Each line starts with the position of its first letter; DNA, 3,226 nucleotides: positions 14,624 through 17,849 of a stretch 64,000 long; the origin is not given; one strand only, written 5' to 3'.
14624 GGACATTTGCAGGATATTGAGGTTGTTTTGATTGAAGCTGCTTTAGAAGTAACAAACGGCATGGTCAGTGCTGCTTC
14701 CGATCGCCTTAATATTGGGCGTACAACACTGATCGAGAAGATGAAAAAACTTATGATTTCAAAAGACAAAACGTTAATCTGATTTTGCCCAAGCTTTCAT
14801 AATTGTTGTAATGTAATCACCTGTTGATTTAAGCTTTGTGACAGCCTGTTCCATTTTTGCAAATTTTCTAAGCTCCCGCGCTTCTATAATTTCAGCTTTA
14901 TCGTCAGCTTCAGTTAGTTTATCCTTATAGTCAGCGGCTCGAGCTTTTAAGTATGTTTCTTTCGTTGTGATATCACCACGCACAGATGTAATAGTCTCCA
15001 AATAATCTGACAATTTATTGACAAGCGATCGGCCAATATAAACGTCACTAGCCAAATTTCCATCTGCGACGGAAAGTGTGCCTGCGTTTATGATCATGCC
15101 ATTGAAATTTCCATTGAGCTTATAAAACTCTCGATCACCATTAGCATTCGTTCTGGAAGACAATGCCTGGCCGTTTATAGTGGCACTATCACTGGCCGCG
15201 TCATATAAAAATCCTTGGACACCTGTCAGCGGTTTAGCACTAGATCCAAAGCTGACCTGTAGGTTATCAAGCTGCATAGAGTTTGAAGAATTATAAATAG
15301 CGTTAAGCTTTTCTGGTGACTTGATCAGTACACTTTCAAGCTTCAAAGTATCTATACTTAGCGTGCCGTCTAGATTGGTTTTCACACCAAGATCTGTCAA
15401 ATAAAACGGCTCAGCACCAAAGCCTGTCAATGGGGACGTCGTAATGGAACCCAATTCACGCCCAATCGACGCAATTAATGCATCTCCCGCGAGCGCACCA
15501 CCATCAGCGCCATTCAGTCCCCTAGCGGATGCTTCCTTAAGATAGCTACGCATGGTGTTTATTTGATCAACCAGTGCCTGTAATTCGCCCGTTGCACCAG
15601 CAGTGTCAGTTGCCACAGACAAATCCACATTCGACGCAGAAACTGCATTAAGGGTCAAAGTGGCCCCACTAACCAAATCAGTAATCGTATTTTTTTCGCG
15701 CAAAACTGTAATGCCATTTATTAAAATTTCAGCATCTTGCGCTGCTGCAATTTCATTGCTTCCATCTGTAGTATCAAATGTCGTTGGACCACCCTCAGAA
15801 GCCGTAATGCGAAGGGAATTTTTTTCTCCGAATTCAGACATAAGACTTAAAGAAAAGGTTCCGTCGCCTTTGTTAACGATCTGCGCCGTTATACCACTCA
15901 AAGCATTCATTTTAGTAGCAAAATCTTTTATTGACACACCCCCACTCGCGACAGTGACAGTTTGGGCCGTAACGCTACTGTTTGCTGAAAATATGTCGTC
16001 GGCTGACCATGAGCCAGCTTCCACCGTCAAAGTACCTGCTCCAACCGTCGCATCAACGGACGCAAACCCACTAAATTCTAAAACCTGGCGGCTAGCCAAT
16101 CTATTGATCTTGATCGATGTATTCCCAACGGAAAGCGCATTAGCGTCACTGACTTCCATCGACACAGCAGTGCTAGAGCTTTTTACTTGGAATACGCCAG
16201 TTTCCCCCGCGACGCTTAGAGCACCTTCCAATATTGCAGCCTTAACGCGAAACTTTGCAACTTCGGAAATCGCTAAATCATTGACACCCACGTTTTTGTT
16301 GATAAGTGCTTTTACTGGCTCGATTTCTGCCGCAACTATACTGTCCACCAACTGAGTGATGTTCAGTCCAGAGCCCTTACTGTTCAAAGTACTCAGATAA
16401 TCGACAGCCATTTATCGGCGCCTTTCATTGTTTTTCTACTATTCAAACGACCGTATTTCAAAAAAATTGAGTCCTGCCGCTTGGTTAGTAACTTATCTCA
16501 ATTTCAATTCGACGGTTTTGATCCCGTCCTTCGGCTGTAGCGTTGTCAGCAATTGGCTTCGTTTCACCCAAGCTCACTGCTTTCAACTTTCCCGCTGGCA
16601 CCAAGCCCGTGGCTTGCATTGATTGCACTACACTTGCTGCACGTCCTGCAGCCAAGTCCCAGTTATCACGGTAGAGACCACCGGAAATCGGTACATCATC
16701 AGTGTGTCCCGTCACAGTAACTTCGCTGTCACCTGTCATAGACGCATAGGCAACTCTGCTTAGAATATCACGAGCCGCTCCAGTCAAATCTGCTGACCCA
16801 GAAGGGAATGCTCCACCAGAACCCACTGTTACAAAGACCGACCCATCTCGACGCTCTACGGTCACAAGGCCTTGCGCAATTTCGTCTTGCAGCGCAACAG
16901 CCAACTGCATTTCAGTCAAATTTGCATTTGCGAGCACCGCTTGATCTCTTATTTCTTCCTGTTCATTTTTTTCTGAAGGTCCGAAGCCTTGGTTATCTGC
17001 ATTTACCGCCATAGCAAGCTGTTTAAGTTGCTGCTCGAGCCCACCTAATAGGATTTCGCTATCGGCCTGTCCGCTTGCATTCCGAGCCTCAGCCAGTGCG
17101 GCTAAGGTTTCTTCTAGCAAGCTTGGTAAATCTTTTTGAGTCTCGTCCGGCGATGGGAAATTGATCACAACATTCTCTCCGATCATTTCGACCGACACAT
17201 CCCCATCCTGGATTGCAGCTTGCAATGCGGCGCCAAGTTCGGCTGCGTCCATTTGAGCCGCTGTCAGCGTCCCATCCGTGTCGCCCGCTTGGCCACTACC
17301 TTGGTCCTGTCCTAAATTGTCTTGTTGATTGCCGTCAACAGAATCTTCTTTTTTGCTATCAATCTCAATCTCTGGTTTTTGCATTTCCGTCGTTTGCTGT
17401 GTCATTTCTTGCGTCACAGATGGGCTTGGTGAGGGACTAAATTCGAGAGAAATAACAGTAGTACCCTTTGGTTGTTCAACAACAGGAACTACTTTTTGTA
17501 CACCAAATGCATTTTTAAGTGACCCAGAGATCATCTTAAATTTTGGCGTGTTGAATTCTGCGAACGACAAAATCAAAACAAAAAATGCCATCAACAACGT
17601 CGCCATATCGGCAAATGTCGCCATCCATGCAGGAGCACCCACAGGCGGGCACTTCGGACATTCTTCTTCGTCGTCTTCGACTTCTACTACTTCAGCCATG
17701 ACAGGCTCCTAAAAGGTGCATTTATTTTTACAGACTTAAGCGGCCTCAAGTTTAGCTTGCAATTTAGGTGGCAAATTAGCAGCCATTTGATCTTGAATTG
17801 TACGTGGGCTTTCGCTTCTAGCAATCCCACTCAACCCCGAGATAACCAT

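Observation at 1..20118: AT-rich, gamma-type polar flagellar island inside an alphaproteobacterium-like, higher-GC chromosome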

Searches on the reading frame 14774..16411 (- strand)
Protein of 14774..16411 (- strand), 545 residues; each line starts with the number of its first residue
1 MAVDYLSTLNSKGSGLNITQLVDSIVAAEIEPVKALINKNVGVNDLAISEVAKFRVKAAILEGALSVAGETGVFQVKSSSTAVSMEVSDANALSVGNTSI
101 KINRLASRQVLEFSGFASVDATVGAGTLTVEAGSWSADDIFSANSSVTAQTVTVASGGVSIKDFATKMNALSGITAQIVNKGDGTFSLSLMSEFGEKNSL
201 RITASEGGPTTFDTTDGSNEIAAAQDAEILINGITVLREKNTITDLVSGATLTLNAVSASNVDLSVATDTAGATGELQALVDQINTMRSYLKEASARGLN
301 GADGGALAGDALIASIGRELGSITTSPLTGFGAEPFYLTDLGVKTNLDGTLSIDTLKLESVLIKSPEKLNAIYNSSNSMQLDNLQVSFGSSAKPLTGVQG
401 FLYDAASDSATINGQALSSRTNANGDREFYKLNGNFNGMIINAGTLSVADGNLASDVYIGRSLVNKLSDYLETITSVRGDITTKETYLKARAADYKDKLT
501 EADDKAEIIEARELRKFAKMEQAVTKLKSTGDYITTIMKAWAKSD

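Call 6: search_protein_families(library=pfam, proteins=[window:14774-16411:-], max_evalue=0.01)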
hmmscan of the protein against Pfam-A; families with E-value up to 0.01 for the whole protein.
window:14774-16411:- (545 aa): 2 families
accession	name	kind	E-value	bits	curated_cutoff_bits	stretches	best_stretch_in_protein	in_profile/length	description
PF07195.17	FliD_C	-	4.5e-34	118.3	25.4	1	224-528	1-235/236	Flagellar hook-associated protein 2 C-terminus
PF02465.23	FliD_N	-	1.3e-05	26.1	24.8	1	14-109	1-97/97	Flagellar hook-associated protein 2 N-terminus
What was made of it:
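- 14774..16411 (-): fliD, filament cap. Pfam FliD_C and FliD_N (call 6)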

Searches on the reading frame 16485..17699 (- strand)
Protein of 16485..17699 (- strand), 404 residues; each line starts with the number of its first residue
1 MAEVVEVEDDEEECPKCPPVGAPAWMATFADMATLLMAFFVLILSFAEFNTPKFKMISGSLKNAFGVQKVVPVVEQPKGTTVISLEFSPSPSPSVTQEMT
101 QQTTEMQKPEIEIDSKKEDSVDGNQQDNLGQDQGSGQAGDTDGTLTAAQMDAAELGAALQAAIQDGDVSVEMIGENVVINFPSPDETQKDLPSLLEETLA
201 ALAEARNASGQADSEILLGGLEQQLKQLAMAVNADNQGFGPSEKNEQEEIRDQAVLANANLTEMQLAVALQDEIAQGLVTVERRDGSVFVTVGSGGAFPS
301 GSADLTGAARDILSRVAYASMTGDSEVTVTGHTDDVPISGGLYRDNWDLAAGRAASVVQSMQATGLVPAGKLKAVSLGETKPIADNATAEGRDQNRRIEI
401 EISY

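Call 6: search_protein_families(library=pfam, proteins=[window:16485-17699:-], max_evalue=0.01)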
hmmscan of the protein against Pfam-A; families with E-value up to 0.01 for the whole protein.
window:16485-17699:- (404 aa): 2 families
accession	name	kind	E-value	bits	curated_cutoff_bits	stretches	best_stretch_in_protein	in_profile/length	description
PF13677.11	MotB_plug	-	9.2e-17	60.8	24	1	13-65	6-58/58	Membrane MotB of proton-channel complex MotA/MotB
PF00691.25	OmpA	-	4.5e-16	59.4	27.2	1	298-396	2-98/98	OmpA family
